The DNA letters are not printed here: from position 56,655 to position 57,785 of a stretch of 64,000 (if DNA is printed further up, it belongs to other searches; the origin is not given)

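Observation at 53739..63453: Catabolic locus mixing CoA-thioester enzymes with O2-dependent extradiol ring cleavage; substrate unassigned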

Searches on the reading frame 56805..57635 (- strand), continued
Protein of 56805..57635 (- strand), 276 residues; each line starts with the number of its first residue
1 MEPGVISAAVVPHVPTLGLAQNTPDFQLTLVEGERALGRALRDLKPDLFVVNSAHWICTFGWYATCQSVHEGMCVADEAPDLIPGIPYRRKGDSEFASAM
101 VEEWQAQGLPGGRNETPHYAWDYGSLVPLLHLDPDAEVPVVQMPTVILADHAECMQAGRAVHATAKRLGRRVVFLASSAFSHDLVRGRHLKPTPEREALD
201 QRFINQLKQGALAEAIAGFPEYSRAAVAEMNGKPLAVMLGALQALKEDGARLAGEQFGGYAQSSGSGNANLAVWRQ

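Call 113: search_protein_families(library=ncbifam, proteins=[L027:8986-9837:+, L027:4460-5404:-, L027:6459-7934:+, L027:7945-8730:+, L097:1735-2661:+, L097:179-1738:+], max_evalue=1e-10)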
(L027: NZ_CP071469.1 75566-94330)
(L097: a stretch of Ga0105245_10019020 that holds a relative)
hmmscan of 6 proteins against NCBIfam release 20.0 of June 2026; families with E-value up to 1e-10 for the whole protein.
L027:8986-9837:+ (283 aa): 2 families
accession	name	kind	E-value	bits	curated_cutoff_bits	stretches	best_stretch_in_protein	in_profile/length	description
TIGR02298.1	HpaD_Fe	equivalog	1.4e-38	133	315.95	1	3-266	6-284/284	3,4-dihydroxyphenylacetate 2,3-dioxygenase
NF007914.1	PRK10628.1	equivalog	1.1e-11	44.6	233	1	43-184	38-172/262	4,5-DOPA-extradiol-dioxygenase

L027:4460-5404:- (314 aa): 0 families

L027:6459-7934:+ (491 aa): 39 families (the best 25 are shown)
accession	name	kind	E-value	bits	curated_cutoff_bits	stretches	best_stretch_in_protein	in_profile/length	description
TIGR03216.1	OH_muco_semi_DH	equivalog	2.8e-200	666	693.25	1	17-491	2-481/481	2-hydroxymuconic semialdehyde dehydrogenase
TIGR02299.1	HpaE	equivalog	2.1e-180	600.5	638.35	1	17-490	2-477/488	5-carboxymethyl-2-hydroxymuconate semialdehyde dehydrogenase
TIGR01804.1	BADH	equivalog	2.1e-158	527.7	668.6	1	19-484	1-466/467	betaine-aldehyde dehydrogenase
NF009725.0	PRK13252.1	equivalog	1.3e-148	495.5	593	1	16-491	7-481/488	betaine-aldehyde dehydrogenase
NF045736.1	PaDhStyDRhodo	equivalog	4.9e-143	477.1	800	1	17-483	4-471/479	phenylacetaldehyde dehydrogenase StyD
NF010000.0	PRK13473.1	subfamily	2e-136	455.4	615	1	17-489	4-472/475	aminobutyraldehyde dehydrogenase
NF007352.0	PRK09847.1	equivalog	2.1e-131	438.8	850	1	11-490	15-492/495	aldehyde dehydrogenase PuuC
NF045735.1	PaDhStyDPseudo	equivalog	5.5e-130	434.2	850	1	18-489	5-481/483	phenylacetaldehyde dehydrogenase StyD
NF050026.1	AcaldDHExaC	equivalog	2.7e-126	422.1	900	1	16-487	16-491/503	acetaldehyde dehydrogenase ExaC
TIGR01780.1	SSADH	subfamily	3.5e-122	408.5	646.35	1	36-483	2-446/448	succinate-semialdehyde dehydrogenase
NF042993.1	AlphKGSA_gudD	equivalog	1.5e-114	383.4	770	1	16-490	4-481/481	alpha-ketoglutaric semialdehyde dehydrogenase GucD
NF006916.0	PRK09407.1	equivalog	2.7e-114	382.6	521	1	27-488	30-491/526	succinic semialdehyde dehydrogenase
TIGR04284.1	aldehy_Rv0768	hypoth_equivalog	2.6e-112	376.3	775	1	18-487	3-476/480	aldehyde dehydrogenase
NF008415.0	PRK11241.1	equivalog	5.7e-112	374.9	828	1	13-491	8-482/482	NADP-dependent succinate-semialdehyde dehydrogenase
NF040648.1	lactal_redase_Meth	equivalog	4.9e-109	365.4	650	1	19-482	2-455/463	lactaldehyde dehydrogenase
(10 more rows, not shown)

L027:7945-8730:+ (261 aa): 4 families
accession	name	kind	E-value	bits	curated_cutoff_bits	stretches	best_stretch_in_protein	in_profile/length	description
TIGR03218.1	catechol_dmpH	equivalog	1.3e-95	319.7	350.55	1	7-258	11-262/263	2-oxo-3-hexenedioate decarboxylase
TIGR02312.1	HpaH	equivalog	7.2e-72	242.1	351.5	1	7-258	8-265/267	2-oxo-hept-4-ene-1,7-dioate hydratase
TIGR03220.1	catechol_dmpE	equivalog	1.7e-67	227.5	408.8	1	9-257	5-253/255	2-oxopent-4-enoate hydratase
NF008461.0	PRK11342.1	equivalog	4.6e-51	173.7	350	1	35-258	35-258/269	2-keto-4-pentenoate hydratase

L097:1735-2661:+ (308 aa): 1 family
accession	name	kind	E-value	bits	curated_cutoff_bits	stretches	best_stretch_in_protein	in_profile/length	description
TIGR02298.1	HpaD_Fe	equivalog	1.7e-25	90.1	315.95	1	5-267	7-276/284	3,4-dihydroxyphenylacetate 2,3-dioxygenase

L097:179-1738:+ (519 aa): 39 families (the best 25 are shown)
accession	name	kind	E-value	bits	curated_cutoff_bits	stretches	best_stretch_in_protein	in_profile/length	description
TIGR03216.1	OH_muco_semi_DH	equivalog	2.4e-265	880.6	693.25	1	6-487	2-481/481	2-hydroxymuconic semialdehyde dehydrogenase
TIGR02299.1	HpaE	equivalog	3.1e-160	534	638.35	1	6-490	2-481/488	5-carboxymethyl-2-hydroxymuconate semialdehyde dehydrogenase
TIGR01804.1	BADH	equivalog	1.1e-143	479.1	668.6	1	8-480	1-466/467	betaine-aldehyde dehydrogenase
NF009725.0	PRK13252.1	equivalog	2.8e-141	471.3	593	1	4-488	6-482/488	betaine-aldehyde dehydrogenase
NF010000.0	PRK13473.1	subfamily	3.9e-131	438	615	1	7-486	5-473/475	aminobutyraldehyde dehydrogenase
NF045736.1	PaDhStyDRhodo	equivalog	8.1e-129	430.2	800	1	8-485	6-477/479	phenylacetaldehyde dehydrogenase StyD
NF045735.1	PaDhStyDPseudo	equivalog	1.6e-121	406.4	850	1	8-485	6-481/483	phenylacetaldehyde dehydrogenase StyD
NF050026.1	AcaldDHExaC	equivalog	6.6e-113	378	900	1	4-490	15-498/503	acetaldehyde dehydrogenase ExaC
NF007352.0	PRK09847.1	equivalog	3.7e-110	368.8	850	1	8-488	23-494/495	aldehyde dehydrogenase PuuC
NF006916.0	PRK09407.1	equivalog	1.3e-105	354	521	1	14-485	28-492/526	succinic semialdehyde dehydrogenase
TIGR01780.1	SSADH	subfamily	1.4e-104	350.5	646.35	1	27-480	4-447/448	succinate-semialdehyde dehydrogenase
NF042993.1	AlphKGSA_gudD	equivalog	2.2e-104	349.9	770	1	3-486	2-481/481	alpha-ketoglutaric semialdehyde dehydrogenase GucD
NF007497.0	PRK10090.1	equivalog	8.8e-101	338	500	1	3-484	5-476/480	aldehyde dehydrogenase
NF052305.1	DioxValDhHalo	equivalog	9e-101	338.1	750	1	1-483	1-479/483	2,5-dioxovalerate dehydrogenase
TIGR04284.1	aldehy_Rv0768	hypoth_equivalog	6.1e-99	332.2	775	1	8-484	4-477/480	aldehyde dehydrogenase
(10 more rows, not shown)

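Call 118: search_protein_families(library=pfam, proteins=[L027:4460-5404:-, L027:2389-3348:-, L027:3562-3993:-], max_evalue=0.001)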
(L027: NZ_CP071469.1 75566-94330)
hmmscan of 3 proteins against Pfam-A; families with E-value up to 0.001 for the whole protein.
L027:4460-5404:- (314 aa): 1 family
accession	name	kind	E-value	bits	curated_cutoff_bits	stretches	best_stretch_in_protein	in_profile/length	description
PF04909.20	Amidohydro_2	-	2.2e-22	80.6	26.4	1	3-298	2-256/289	Amidohydrolase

L027:2389-3348:- (319 aa): 1 family
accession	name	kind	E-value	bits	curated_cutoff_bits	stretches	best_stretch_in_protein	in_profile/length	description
PF00682.25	HMGL-like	-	1.7e-29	103.4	29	1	121-246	117-243/260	HMGL-like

L027:3562-3993:- (143 aa): 1 family
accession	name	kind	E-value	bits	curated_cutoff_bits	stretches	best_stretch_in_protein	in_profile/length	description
PF07883.17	Cupin_2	-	7.2e-05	22.9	27.2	1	57-107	11-56/70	Cupin domain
